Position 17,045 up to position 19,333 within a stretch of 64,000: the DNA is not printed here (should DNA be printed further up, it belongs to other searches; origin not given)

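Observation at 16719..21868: Group 3b hydrogenase with fused beta-gamma subunit, translationally coupled to a standalone cNMP-binding protein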

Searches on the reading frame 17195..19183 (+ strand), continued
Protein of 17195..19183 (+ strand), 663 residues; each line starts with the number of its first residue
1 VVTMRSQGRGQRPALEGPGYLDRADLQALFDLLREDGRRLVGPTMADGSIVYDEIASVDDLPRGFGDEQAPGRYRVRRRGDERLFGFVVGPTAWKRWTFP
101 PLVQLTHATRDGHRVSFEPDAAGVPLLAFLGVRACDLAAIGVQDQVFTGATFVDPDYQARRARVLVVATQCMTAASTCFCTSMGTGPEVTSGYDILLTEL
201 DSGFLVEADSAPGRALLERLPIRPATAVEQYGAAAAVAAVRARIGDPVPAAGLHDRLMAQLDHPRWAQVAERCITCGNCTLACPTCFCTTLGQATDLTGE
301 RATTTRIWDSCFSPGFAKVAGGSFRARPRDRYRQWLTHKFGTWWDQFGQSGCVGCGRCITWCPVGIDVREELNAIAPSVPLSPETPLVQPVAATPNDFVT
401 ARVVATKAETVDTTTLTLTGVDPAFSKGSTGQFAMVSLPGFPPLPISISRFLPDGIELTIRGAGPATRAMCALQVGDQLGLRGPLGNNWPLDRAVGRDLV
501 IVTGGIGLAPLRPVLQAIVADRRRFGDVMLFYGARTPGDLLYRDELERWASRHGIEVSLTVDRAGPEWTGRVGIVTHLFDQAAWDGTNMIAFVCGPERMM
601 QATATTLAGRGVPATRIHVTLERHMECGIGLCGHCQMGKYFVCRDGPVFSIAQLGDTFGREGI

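Call 40: search_dna_similar(query=window:17204-19183:+, collection=plasmids, mode=protein, max_evalue=1e-10, max_rows=60)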
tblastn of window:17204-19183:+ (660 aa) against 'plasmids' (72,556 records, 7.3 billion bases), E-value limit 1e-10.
Records with a match: 132; places in all: 135; records where one place covers at least 80% of the query: 36.
Best place of each record, by identity: <60% 132.
By first word of the organism name: Klebsiella 53; Escherichia 17; Clostridium 9; Rhodococcus 7; Streptomyces 5; Paraclostridium 3; Nitratireductor 3; Burkholderia 2; Paraburkholderia 2; Cetobacterium 2; and 24 more.
By predicted mobility (MOB-suite, as given by PLSDB): non-mobilizable 80; conjugative 41; mobilizable 11.
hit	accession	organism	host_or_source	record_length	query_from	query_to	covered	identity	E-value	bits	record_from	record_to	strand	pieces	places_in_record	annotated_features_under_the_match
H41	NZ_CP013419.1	Burkholderia savannae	soil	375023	15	655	91%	49.3%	2e-102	560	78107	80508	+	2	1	4Fe-4S dicluster domain-containing protein | FAD/NAD(P)-binding protein | cyclic nucleotide-binding domain-containing protein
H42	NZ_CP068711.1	Burkholderia thailandensis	soil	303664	18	655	90%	47.9%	2e-100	545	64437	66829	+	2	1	4Fe-4S dicluster domain-containing protein | FAD/NAD(P)-binding protein | cyclic nucleotide-binding domain-containing protein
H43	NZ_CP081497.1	Streptomyces sp. BHT-5-2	whole organism,plant soil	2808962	23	647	86%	48.7%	1e-82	484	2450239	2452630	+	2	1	none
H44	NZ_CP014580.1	Paraburkholderia phytofirmans OLGA172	-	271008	8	655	93%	45.1%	5e-95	535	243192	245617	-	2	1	4Fe-4S dicluster domain-containing protein | FAD/NAD(P)-binding protein | cyclic nucleotide-binding domain-containing protein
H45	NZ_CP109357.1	Streptomyces sp. NBC_01562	-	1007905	23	651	88%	47.0%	4e-87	499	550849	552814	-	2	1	record has no annotation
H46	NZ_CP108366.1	Streptomyces sp. NBC_01340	-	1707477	23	651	88%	47.0%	4e-87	499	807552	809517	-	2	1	none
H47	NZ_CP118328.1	Rhodococcus sp. DK17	pure culture,crude oil-contaminated soil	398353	7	649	91%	45.6%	9e-80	470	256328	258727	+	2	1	4Fe-4S dicluster domain-containing protein | FAD/NAD(P)-binding protein | cyclic nucleotide-binding domain-containing protein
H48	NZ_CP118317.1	Rhodococcus sp. DK180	pure culture,crude oil-contaminated soil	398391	7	649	91%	45.6%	9e-80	470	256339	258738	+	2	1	4Fe-4S dicluster domain-containing protein | FAD/NAD(P)-binding protein | cyclic nucleotide-binding domain-containing protein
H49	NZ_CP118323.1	Rhodococcus sp. DK176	pure culture,crude oil-contaminated soil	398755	7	649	91%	45.6%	9e-80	470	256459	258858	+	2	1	4Fe-4S dicluster domain-containing protein | FAD/NAD(P)-binding protein | cyclic nucleotide-binding domain-containing protein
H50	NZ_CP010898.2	Pandoraea vervacti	bacteria,uncultivated field soil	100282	23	655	88%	46.8%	1e-94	526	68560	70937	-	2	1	4Fe-4S dicluster domain-containing protein | FAD/NAD(P)-binding protein | cyclic nucleotide-binding domain-containing protein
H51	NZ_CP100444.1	Streptomyces rimosus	pure culture,OTC cluster deletion ...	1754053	23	645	87%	46.8%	1e-81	489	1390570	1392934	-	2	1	record has no annotation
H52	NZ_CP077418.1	Rhodococcus qingshengii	pure culture,oil-contaminated water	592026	18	646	88%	42.0%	5e-70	431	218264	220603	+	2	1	4Fe-4S dicluster domain-containing protein | FAD/NAD(P)-binding protein | cyclic nucleotide-binding domain-containing protein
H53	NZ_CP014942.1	Rhodococcus sp. BH4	cell culture,sludge of membrane ...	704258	18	646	88%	42.0%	5e-70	431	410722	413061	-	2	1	4Fe-4S dicluster domain-containing protein | FAD/NAD(P)-binding protein | cyclic nucleotide-binding domain-containing protein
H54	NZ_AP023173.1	Rhodococcus qingshengii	-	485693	18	646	86%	42.8%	3e-69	429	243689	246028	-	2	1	4Fe-4S dicluster domain-containing protein | FAD/NAD(P)-binding protein | cyclic nucleotide-binding domain-containing protein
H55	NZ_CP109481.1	Streptomyces sp. NBC_01450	-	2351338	117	646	73%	49.1%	1e-72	457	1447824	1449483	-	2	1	none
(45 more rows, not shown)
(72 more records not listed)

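Call 41: get_annotated_region(hit=H46, flank=5000)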
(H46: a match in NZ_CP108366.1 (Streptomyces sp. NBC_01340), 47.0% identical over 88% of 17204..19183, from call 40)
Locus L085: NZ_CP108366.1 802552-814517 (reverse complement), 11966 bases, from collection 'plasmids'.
description: Streptomyces sp. NBC_01340 plasmid unnamed1, complete sequence
organism: Streptomyces sp. NBC_01340 (NCBI taxid 2903830)
taxonomy: Bacteria; Actinomycetota; Actinomycetes; Kitasatosporales; Streptomycetaceae; Streptomyces; Streptomyces sp. NBC 01340
host: -; source: -; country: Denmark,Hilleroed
typing (MOB-suite, as given by PLSDB): mobilizable; replicon rep_cluster_1879,rep_cluster_1910; relaxase MOBP
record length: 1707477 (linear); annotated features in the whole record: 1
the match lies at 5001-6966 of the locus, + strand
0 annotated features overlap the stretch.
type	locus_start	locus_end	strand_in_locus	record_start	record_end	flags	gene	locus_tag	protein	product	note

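Call 49: search_protein_representatives(protein=window:17204-19183:+)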
Query: 660 residues. Proteins with E-value up to 0.001 (for the whole library): 18579; up to 1e-10: 7298; up to 1e-30: 1546. The best 150 are listed.
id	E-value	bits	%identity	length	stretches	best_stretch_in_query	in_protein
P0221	2.3e-277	938.5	62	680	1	13-660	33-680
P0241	2.8e-171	587.8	44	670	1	18-659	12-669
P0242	5.2e-168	577.0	46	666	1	27-659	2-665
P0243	1.1e-158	546.3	47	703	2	22-374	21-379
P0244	6.7e-154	530.4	59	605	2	54-320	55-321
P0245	1.1e-143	496.7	58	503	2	5-412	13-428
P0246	9.4e-122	424.2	59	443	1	180-585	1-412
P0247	8.7e-121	421.0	40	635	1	91-653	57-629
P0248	4.1e-117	408.8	75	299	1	5-247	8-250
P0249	6.3e-117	408.2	48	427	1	18-438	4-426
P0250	1.3e-115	403.9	58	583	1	115-463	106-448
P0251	1.2e-112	394.0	50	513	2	297-659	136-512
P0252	1.7e-110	386.9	47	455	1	216-659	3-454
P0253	1.4e-108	380.6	53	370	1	13-372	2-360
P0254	1.2e-107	377.6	52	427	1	15-393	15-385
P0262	4.9e-100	352.4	43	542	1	13-373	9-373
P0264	4.2e-99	349.3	47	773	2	18-289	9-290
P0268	8.0e-98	345.1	50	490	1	13-373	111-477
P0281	8.2e-92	325.2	44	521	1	16-374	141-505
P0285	2.7e-91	323.5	36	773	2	106-651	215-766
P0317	2.6e-83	297.1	43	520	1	16-387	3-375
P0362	3.2e-77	277.0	44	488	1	19-379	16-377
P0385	1.2e-74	268.5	47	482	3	252-377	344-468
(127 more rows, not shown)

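Call 50: search_protein_families(library=pfam, proteins=[P0262, P0317, P0281, P0264, P0285, P0268, P0362, P0243, P0241, P0385], max_evalue=0.0001)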
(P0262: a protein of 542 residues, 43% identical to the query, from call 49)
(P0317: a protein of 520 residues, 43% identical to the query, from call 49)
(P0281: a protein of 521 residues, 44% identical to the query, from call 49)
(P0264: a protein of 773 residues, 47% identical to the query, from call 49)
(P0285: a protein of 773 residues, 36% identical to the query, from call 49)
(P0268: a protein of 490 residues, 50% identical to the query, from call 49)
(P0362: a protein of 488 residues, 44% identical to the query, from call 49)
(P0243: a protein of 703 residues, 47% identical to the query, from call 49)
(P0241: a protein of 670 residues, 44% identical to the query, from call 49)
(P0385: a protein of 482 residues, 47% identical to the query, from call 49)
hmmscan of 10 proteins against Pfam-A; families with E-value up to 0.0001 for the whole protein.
P0262 (542 aa): 8 families
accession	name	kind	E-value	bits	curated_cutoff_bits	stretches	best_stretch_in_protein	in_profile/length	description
PF17179.9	Fer4_22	-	6.9e-32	110.6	27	1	269-363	1-95/95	4Fe-4S dicluster domain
PF00027.35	cNMP_binding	-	1.6e-13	50.8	27.5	1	422-507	3-88/89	Cyclic nucleotide-binding domain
PF13534.11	Fer4_17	-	3.7e-08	34.2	22.2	0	257-282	33-58/61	4Fe-4S dicluster domain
PF13746.11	Fer4_18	-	2.5e-07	31.3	27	0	331-393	43-102/114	4Fe-4S dicluster domain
PF12838.12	Fer4_7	-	1.2e-06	29.3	27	0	264-282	32-50/52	4Fe-4S dicluster domain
PF25160.1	LdpA_Fe-S-bd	-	2.2e-06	27.8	27.6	0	348-363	27-42/49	LdpA Fe-S cluster-binding domain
PF13183.11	Fer4_8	-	2.7e-06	28.2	27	0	267-363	2-68/68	4Fe-4S dicluster domain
PF13187.11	Fer4_9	-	2.6e-05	24.6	27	0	269-282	36-49/52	4Fe-4S dicluster domain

P0317 (520 aa): 10 families
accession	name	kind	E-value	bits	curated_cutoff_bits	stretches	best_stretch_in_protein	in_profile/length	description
PF17179.9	Fer4_22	-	9.4e-31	107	27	1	254-348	1-95/95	4Fe-4S dicluster domain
PF00027.35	cNMP_binding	-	9.4e-12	45.2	27.5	1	398-484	2-88/89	Cyclic nucleotide-binding domain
PF12838.12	Fer4_7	-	6.5e-07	30.2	27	0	328-348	32-52/52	4Fe-4S dicluster domain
PF13237.11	Fer4_10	-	1.1e-06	28.9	25.5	0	331-349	6-27/53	4Fe-4S dicluster domain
PF14697.11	Fer4_21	-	2.2e-06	28.1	35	0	236-268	23-54/59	4Fe-4S dicluster domain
PF25160.1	LdpA_Fe-S-bd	-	2.5e-06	27.6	27.6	0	331-348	25-42/49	LdpA Fe-S cluster-binding domain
PF12797.12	Fer4_2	-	2.8e-06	27.3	24.5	0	250-267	6-22/22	4Fe-4S binding domain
PF13183.11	Fer4_8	-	5.7e-06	27.2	27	0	252-348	2-68/68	4Fe-4S dicluster domain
PF13534.11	Fer4_17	-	2e-05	25.5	22.2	0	319-349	31-61/61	4Fe-4S dicluster domain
PF13746.11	Fer4_18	-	4.8e-05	24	27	0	321-351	48-78/114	4Fe-4S dicluster domain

P0281 (521 aa): 12 families
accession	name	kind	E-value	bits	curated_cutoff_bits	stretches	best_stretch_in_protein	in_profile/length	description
PF17179.9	Fer4_22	-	3.3e-31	108.4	27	1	400-494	1-95/95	4Fe-4S dicluster domain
PF00072.30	Response_reg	-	3.7e-29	101.6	30.2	1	8-117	2-111/111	Response regulator receiver domain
PF25160.1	LdpA_Fe-S-bd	-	1.2e-07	31.8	27.6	0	477-493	25-41/49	LdpA Fe-S cluster-binding domain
PF12838.12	Fer4_7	-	2e-07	31.8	27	0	474-494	32-52/52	4Fe-4S dicluster domain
PF13183.11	Fer4_8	-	2.7e-07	31.4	27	1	398-494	2-68/68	4Fe-4S dicluster domain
PF13534.11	Fer4_17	-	2.9e-07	31.4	22.2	0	387-413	32-58/61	4Fe-4S dicluster domain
PF13237.11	Fer4_10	-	3.1e-06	27.5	25.5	0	477-498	6-30/53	4Fe-4S dicluster domain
PF13746.11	Fer4_18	-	3.5e-06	27.6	27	0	461-498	42-79/114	4Fe-4S dicluster domain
PF12797.12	Fer4_2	-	1.1e-05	25.5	24.5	0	398-413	7-22/22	4Fe-4S binding domain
PF12837.12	Fer4_6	-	1.3e-05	25.4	25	0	399-413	7-21/24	4Fe-4S binding domain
PF13484.11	Fer4_16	-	6.3e-05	24.1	30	0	480-494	2-16/66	4Fe-4S double cluster binding domain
PF00037.32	Fer4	-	6.3e-05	23.1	21.1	0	400-413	7-20/24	4Fe-4S binding domain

P0264 (773 aa): 3 families
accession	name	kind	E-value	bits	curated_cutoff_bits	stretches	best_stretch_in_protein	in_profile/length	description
PF00175.26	NAD_binding_1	-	6.6e-11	43.3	22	1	664-765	1-107/109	Oxidoreductase NAD-binding domain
PF00027.35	cNMP_binding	-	3.2e-10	40.3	27.5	1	424-503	6-85/89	Cyclic nucleotide-binding domain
PF17179.9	Fer4_22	-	1.8e-06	29.2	27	1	270-293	1-24/95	4Fe-4S dicluster domain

P0285 (773 aa): 6 families
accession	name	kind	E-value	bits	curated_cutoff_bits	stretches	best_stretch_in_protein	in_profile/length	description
PF17179.9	Fer4_22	-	8.8e-32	110.3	27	1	378-472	1-94/95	4Fe-4S dicluster domain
PF00072.30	Response_reg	-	1.3e-27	96.5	30.2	1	6-115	1-110/111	Response regulator receiver domain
PF00175.26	NAD_binding_1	-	7.5e-12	46.3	22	1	613-715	1-107/109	Oxidoreductase NAD-binding domain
PF10418.14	DHODB_Fe-S_bind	-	1.2e-10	41.4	23.9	1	734-766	1-40/41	Iron-sulfur cluster binding domain of dihydroorotate dehydrogenase B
PF00970.30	FAD_binding_6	-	1.5e-07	32.1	21.1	1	511-599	2-96/99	Oxidoreductase FAD-binding domain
PF12838.12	Fer4_7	-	7.6e-06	26.7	27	0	370-391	29-50/52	4Fe-4S dicluster domain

P0268 (490 aa): 11 families
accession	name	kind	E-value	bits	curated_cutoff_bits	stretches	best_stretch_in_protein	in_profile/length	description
PF17179.9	Fer4_22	-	1.1e-31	109.9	27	1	373-467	1-95/95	4Fe-4S dicluster domain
PF13183.11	Fer4_8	-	3.9e-08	34.2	27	1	371-467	2-68/68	4Fe-4S dicluster domain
PF12797.12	Fer4_2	-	5.6e-07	29.6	24.5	0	371-386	7-22/22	4Fe-4S binding domain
PF25160.1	LdpA_Fe-S-bd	-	6.8e-07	29.4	27.6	0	450-466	25-41/49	LdpA Fe-S cluster-binding domain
PF13237.11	Fer4_10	-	8e-07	29.3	25.5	0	451-467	7-23/53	4Fe-4S dicluster domain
PF13534.11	Fer4_17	-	1e-06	29.6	22.2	0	362-386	34-58/61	4Fe-4S dicluster domain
PF12838.12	Fer4_7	-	1.7e-06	28.8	27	0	447-467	32-52/52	4Fe-4S dicluster domain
PF13746.11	Fer4_18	-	3.5e-06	27.6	27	0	439-472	47-80/114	4Fe-4S dicluster domain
PF00037.32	Fer4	-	1e-05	25.5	21.1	0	371-386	5-20/24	4Fe-4S binding domain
PF12837.12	Fer4_6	-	1.7e-05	25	25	0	371-386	6-21/24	4Fe-4S binding domain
PF13187.11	Fer4_9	-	7.1e-05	23.2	27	0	373-466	1-50/52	4Fe-4S dicluster domain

P0362 (488 aa): 4 families
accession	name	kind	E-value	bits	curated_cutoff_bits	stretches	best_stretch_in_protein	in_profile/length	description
PF17179.9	Fer4_22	-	6.8e-21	75.4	27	1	269-363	1-95/95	4Fe-4S dicluster domain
PF12838.12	Fer4_7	-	1.5e-06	29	27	0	345-363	34-52/52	4Fe-4S dicluster domain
PF13534.11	Fer4_17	-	2.1e-05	25.4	22.2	0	259-282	35-58/61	4Fe-4S dicluster domain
PF13237.11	Fer4_10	-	2.1e-05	24.8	25.5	0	348-366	8-22/53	4Fe-4S dicluster domain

P0243 (703 aa): 8 families
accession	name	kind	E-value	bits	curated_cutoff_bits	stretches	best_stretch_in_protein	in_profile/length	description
PF17179.9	Fer4_22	-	7.4e-30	104.1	27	1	271-368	1-95/95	4Fe-4S dicluster domain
PF00175.26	NAD_binding_1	-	9.5e-17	62.1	22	1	543-644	2-108/109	Oxidoreductase NAD-binding domain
PF10418.14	DHODB_Fe-S_bind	-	9.4e-09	35.3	23.9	1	662-694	1-40/41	Iron-sulfur cluster binding domain of dihydroorotate dehydrogenase B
PF13534.11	Fer4_17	-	8.8e-08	33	22.2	0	260-284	34-58/61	4Fe-4S dicluster domain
PF13183.11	Fer4_8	-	3.6e-06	27.8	27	1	269-368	2-68/68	4Fe-4S dicluster domain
PF13237.11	Fer4_10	-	9.5e-06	25.9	25.5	0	352-371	7-22/53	4Fe-4S dicluster domain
PF12838.12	Fer4_7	-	1.8e-05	25.5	27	0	264-284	30-50/52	4Fe-4S dicluster domain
PF13746.11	Fer4_18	-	1.8e-05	25.3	27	0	344-370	51-77/114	4Fe-4S dicluster domain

P0241 (670 aa): 6 families
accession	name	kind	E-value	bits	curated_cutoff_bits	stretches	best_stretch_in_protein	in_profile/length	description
PF17179.9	Fer4_22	-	2.8e-31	108.7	27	1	263-357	1-95/95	4Fe-4S dicluster domain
PF00175.26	NAD_binding_1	-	3.9e-15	56.9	22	1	504-610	2-107/109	Oxidoreductase NAD-binding domain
PF12838.12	Fer4_7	-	7.2e-07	30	27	0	337-357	32-52/52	4Fe-4S dicluster domain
PF10418.14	DHODB_Fe-S_bind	-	6.7e-06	26.2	23.9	1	629-661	1-40/41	Iron-sulfur cluster binding domain of dihydroorotate dehydrogenase B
PF25160.1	LdpA_Fe-S-bd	-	3.7e-05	23.8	27.6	0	339-356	24-41/49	LdpA Fe-S cluster-binding domain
PF13746.11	Fer4_18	-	7.1e-05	23.4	27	0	322-364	40-82/114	4Fe-4S dicluster domain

P0385 (482 aa): 10 families
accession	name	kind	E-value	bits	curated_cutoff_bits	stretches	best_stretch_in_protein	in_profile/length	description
PF17179.9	Fer4_22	-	3.4e-31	108.4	27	1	361-454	1-95/95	4Fe-4S dicluster domain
PF13237.11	Fer4_10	-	1.5e-07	31.7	25.5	0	437-459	6-22/53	4Fe-4S dicluster domain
PF12838.12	Fer4_7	-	5.3e-07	30.4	27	0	434-454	32-52/52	4Fe-4S dicluster domain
PF13183.11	Fer4_8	-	6.2e-07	30.3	27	1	360-454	3-68/68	4Fe-4S dicluster domain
PF12797.12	Fer4_2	-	6.2e-07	29.4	24.5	0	359-374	7-22/22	4Fe-4S binding domain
PF13187.11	Fer4_9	-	8.1e-06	26.2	27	0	361-453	1-50/52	4Fe-4S dicluster domain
PF13534.11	Fer4_17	-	1.6e-05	25.8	22.2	0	413-455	22-61/61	4Fe-4S dicluster domain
PF13746.11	Fer4_18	-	4.2e-05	24.1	27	0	425-459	46-80/114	4Fe-4S dicluster domain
PF00037.32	Fer4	-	6.3e-05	23.1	21.1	0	360-374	6-20/24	4Fe-4S binding domain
PF14697.11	Fer4_21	-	9.1e-05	22.9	35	0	437-452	38-53/59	4Fe-4S dicluster domain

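Call 53: list_cluster_members(proteins=[P0262, P0317, P0281, P0285, P0241, P0242])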
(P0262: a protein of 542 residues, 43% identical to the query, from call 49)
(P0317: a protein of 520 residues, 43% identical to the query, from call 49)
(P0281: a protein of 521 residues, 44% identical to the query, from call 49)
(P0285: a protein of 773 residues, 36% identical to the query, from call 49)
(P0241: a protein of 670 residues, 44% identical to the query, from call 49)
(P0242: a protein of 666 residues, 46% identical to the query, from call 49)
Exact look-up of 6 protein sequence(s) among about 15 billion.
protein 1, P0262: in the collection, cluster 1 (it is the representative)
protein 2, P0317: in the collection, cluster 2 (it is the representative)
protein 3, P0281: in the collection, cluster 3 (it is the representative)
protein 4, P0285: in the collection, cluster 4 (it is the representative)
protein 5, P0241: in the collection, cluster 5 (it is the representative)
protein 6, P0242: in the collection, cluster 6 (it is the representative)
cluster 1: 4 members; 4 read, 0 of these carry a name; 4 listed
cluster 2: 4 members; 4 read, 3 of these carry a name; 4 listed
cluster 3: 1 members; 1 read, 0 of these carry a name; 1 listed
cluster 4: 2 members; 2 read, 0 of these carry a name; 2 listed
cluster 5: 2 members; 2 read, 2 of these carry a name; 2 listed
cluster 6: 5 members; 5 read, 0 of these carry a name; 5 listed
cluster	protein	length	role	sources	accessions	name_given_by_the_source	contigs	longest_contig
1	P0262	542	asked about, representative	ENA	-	-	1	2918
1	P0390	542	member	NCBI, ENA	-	-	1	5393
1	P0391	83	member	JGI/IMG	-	-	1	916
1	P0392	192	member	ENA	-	-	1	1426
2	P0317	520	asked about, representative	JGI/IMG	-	sulfhydrogenase subunit beta (sulfur reductase)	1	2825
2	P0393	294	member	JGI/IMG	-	ferredoxin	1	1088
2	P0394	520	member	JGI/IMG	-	ferredoxin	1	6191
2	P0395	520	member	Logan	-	-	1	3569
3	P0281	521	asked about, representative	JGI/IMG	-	-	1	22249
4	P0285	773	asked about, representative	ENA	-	-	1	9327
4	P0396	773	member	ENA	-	-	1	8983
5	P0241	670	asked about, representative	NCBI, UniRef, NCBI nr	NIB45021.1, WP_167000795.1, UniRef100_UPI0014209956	hypothetical protein HBA55_35910 [Pseudomaricurvus alkylphenolicus] | 4Fe-4S dicluster domain-containing protein n=1 Tax=Pseudomaricurvus alkylphenolicus ... | 4Fe-4S dicluster domain-containing protein [Pseudomaricurvus alkylphenolicus]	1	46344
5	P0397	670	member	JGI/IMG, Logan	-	NAD(P)H-flavin reductase/Fe-S-cluster-containing hydrogenase component 2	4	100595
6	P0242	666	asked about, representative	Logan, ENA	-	-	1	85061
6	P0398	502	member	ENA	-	-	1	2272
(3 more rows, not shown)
